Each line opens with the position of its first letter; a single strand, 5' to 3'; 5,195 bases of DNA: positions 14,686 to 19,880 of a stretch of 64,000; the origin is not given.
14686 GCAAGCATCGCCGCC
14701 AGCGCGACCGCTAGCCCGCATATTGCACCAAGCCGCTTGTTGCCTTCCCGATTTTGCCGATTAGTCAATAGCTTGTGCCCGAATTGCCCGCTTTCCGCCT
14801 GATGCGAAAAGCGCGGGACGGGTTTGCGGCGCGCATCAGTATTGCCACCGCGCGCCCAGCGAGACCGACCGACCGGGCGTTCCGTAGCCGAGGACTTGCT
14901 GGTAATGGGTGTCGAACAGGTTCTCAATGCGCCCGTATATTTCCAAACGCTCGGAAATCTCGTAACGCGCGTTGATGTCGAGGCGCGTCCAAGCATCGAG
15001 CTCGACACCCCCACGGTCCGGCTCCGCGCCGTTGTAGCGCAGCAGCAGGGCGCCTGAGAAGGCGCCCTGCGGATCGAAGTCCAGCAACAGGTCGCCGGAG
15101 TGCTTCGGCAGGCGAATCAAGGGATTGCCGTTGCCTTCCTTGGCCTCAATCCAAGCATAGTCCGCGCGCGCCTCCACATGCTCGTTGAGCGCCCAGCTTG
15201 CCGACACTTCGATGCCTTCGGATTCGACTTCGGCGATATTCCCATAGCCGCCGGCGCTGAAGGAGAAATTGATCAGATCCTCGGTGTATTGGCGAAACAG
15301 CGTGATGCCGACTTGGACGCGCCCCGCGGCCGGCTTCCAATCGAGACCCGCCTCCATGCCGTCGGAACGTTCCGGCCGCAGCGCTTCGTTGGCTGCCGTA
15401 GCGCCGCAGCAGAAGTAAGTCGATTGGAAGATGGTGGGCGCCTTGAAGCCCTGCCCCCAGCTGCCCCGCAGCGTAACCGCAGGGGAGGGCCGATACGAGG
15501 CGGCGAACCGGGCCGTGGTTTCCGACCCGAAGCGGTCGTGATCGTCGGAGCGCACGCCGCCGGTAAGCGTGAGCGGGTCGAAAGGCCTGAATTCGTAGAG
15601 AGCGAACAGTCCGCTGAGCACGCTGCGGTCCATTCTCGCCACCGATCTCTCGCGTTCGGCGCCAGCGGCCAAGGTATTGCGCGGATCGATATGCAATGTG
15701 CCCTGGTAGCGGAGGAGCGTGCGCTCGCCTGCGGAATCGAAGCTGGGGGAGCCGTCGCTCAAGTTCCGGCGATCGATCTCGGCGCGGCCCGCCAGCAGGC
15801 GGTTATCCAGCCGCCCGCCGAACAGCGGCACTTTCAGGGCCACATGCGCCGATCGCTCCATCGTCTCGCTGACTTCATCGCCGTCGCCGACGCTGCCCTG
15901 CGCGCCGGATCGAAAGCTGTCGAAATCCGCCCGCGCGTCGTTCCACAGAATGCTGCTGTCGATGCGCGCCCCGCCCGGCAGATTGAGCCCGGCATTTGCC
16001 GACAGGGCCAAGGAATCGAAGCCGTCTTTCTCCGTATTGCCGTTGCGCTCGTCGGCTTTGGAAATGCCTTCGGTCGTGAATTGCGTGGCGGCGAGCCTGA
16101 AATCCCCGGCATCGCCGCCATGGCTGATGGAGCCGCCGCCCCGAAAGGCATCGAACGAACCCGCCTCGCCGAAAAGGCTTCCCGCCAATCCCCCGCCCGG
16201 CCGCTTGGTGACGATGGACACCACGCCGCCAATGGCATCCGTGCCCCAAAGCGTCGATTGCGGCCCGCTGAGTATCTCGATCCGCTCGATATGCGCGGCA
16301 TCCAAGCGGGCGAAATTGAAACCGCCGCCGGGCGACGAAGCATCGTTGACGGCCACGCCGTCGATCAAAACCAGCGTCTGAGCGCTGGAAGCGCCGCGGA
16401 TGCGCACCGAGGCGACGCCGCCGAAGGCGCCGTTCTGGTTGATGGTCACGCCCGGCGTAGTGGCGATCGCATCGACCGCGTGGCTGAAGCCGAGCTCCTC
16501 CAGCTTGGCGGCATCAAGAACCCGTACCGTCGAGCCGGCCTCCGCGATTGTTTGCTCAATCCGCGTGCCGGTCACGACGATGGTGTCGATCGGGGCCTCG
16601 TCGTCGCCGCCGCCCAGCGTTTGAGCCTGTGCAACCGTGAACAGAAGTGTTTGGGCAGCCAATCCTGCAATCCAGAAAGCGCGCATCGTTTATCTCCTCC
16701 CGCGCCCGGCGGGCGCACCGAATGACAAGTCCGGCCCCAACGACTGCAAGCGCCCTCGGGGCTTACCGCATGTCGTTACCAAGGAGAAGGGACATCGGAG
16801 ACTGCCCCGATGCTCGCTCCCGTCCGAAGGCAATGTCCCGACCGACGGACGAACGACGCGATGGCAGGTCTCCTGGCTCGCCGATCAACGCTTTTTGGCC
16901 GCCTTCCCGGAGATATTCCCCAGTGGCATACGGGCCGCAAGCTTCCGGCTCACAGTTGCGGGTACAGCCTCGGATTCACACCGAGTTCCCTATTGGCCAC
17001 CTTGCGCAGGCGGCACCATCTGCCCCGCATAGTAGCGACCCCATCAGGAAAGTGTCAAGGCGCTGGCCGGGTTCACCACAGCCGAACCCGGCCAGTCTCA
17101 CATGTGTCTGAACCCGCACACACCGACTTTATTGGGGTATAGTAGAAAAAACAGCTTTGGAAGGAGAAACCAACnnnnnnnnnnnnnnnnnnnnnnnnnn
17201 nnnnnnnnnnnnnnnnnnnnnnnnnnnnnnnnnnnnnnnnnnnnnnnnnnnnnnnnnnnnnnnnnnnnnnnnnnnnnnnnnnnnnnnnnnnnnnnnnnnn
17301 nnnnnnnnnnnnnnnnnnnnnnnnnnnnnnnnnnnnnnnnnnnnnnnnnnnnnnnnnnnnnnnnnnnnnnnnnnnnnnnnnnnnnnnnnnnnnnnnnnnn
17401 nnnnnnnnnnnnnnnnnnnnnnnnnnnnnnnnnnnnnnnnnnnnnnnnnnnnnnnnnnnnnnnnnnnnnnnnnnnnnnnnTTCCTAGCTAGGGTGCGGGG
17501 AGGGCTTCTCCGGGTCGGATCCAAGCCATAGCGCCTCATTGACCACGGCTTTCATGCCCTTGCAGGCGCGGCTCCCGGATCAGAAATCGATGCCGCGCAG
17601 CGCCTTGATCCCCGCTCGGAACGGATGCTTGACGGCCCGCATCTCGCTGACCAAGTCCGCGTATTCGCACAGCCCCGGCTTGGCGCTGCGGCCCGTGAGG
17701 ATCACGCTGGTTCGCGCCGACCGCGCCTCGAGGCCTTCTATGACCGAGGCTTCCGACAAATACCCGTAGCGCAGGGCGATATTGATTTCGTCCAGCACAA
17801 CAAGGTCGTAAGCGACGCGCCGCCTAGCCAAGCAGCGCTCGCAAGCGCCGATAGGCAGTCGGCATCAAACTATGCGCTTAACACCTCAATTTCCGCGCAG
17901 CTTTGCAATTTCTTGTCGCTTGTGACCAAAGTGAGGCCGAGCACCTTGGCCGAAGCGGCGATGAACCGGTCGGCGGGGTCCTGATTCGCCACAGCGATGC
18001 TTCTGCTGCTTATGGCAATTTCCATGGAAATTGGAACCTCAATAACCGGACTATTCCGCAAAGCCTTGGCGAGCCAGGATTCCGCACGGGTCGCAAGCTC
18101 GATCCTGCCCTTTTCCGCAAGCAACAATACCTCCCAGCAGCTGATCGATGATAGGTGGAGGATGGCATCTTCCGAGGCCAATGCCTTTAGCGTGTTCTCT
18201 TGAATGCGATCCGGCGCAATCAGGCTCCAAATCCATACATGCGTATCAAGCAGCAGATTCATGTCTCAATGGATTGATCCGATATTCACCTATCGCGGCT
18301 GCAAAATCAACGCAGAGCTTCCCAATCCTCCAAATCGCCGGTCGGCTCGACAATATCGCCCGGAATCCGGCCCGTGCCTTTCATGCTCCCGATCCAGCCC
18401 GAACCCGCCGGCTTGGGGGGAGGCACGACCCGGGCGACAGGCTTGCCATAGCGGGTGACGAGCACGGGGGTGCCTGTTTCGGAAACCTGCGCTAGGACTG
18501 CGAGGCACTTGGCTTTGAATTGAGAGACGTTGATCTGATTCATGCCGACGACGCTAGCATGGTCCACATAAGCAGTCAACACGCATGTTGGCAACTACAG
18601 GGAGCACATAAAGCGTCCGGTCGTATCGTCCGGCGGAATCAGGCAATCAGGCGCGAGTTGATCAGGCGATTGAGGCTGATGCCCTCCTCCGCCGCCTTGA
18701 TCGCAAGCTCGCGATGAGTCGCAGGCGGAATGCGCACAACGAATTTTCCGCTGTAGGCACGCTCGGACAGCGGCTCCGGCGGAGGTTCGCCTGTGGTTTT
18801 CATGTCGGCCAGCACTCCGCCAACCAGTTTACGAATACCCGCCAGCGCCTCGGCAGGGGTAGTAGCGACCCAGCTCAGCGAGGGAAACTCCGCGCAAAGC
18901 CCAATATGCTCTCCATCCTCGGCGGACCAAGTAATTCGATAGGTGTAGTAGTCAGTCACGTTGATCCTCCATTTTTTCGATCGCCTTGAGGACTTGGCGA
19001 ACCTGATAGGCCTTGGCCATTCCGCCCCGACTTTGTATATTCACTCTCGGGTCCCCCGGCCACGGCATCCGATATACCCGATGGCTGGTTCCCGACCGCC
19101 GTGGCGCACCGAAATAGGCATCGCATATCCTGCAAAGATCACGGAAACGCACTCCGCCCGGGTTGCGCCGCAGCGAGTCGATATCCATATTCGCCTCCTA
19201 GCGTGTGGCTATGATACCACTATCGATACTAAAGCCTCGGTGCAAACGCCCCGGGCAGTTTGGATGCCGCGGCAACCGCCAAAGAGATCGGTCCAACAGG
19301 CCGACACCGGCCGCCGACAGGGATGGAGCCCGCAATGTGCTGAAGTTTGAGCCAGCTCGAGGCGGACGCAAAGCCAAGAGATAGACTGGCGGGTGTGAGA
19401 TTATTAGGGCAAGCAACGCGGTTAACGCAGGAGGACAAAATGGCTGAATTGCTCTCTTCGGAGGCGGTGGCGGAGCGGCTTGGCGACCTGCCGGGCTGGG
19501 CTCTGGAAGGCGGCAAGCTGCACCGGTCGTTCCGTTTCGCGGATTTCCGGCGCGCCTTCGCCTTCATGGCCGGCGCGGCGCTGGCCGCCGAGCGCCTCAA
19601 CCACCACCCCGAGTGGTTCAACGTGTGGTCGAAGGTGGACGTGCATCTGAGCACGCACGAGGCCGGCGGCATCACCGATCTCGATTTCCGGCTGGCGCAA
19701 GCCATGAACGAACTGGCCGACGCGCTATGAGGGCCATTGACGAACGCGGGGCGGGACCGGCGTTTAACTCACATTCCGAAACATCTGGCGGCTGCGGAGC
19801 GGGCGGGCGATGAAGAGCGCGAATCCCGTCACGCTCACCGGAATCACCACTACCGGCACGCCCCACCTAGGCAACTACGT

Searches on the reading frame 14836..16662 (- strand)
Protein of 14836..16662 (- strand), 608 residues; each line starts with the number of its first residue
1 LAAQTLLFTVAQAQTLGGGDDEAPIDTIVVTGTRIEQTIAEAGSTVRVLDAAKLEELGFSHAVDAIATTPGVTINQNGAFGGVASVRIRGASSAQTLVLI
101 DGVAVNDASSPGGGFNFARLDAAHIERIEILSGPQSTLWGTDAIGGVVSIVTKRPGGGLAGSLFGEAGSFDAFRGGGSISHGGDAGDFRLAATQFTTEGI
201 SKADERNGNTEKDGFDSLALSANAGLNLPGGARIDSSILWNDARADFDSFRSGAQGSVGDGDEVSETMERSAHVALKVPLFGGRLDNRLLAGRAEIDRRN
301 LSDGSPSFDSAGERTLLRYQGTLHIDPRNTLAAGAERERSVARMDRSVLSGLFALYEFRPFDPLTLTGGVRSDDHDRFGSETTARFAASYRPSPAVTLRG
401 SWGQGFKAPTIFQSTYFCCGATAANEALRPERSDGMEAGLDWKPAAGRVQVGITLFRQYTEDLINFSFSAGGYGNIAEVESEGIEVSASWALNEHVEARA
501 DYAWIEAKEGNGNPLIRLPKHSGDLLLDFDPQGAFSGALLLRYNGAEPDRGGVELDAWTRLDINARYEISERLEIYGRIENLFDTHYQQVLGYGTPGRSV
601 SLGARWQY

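Call 81: search_protein_families(library=pfam, proteins=[window:14836-16662:-], max_evalue=0.0001)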
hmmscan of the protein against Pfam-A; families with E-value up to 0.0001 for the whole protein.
window:14836-16662:- (608 aa): 2 families
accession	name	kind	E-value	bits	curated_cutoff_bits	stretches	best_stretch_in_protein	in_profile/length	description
PF00593.30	TonB_dep_Rec_b-barrel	-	1.1e-47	164.4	27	1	183-582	25-436/436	TonB dependent receptor-like, beta-barrel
PF07715.20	Plug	-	7.1e-25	88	23.9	1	40-147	3-107/107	TonB-dependent Receptor Plug Domain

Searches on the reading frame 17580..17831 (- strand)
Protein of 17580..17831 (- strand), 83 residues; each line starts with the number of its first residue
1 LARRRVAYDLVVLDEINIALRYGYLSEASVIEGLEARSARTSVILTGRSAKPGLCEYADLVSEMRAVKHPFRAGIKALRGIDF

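Call 81: search_protein_families(library=pfam, proteins=[window:17580-17831:-], max_evalue=0.0001)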
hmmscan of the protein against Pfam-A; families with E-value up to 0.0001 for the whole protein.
window:17580-17831:- (83 aa): 1 family
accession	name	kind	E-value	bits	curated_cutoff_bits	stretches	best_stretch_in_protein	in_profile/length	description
PF02572.21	CobA_CobO_BtuR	-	5.1e-28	98.9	25.7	1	7-83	96-172/172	ATP:corrinoid adenosyltransferase BtuR/CobO/CobP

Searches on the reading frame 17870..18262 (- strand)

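Call 82: search_protein_families(library=pfam, proteins=[window:17870-18262:-], max_evalue=0.0001)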
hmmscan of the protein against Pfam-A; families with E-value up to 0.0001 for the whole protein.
window:17870-18262:- (130 aa): 1 family
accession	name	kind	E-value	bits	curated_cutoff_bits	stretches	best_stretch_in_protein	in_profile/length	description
PF01850.27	PIN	-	5.4e-15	56.5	23.6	1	4-121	2-116/120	PIN domain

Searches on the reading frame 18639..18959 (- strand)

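Call 81: search_protein_families(library=pfam, proteins=[window:18639-18959:-], max_evalue=0.0001)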
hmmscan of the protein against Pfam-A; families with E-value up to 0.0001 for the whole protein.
window:18639-18959:- (106 aa): 1 family
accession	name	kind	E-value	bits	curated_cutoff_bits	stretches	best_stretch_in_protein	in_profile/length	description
PF05534.18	HicB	-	5.3e-15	55.5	21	1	63-104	10-51/51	HicB family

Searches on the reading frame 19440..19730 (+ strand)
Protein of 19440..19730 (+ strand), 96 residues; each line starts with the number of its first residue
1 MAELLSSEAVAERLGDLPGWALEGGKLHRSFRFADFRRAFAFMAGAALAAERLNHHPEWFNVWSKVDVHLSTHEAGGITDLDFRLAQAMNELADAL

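Call 82: search_protein_families(library=pfam, proteins=[window:19440-19730:+], max_evalue=0.0001)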
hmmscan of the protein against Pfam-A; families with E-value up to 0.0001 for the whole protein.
window:19440-19730:+ (96 aa): 1 family
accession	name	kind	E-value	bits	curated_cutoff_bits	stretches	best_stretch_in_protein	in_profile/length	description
PF01329.24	Pterin_4a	-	1.4e-31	108.9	26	1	4-92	2-91/91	Pterin 4 alpha carbinolamine dehydratase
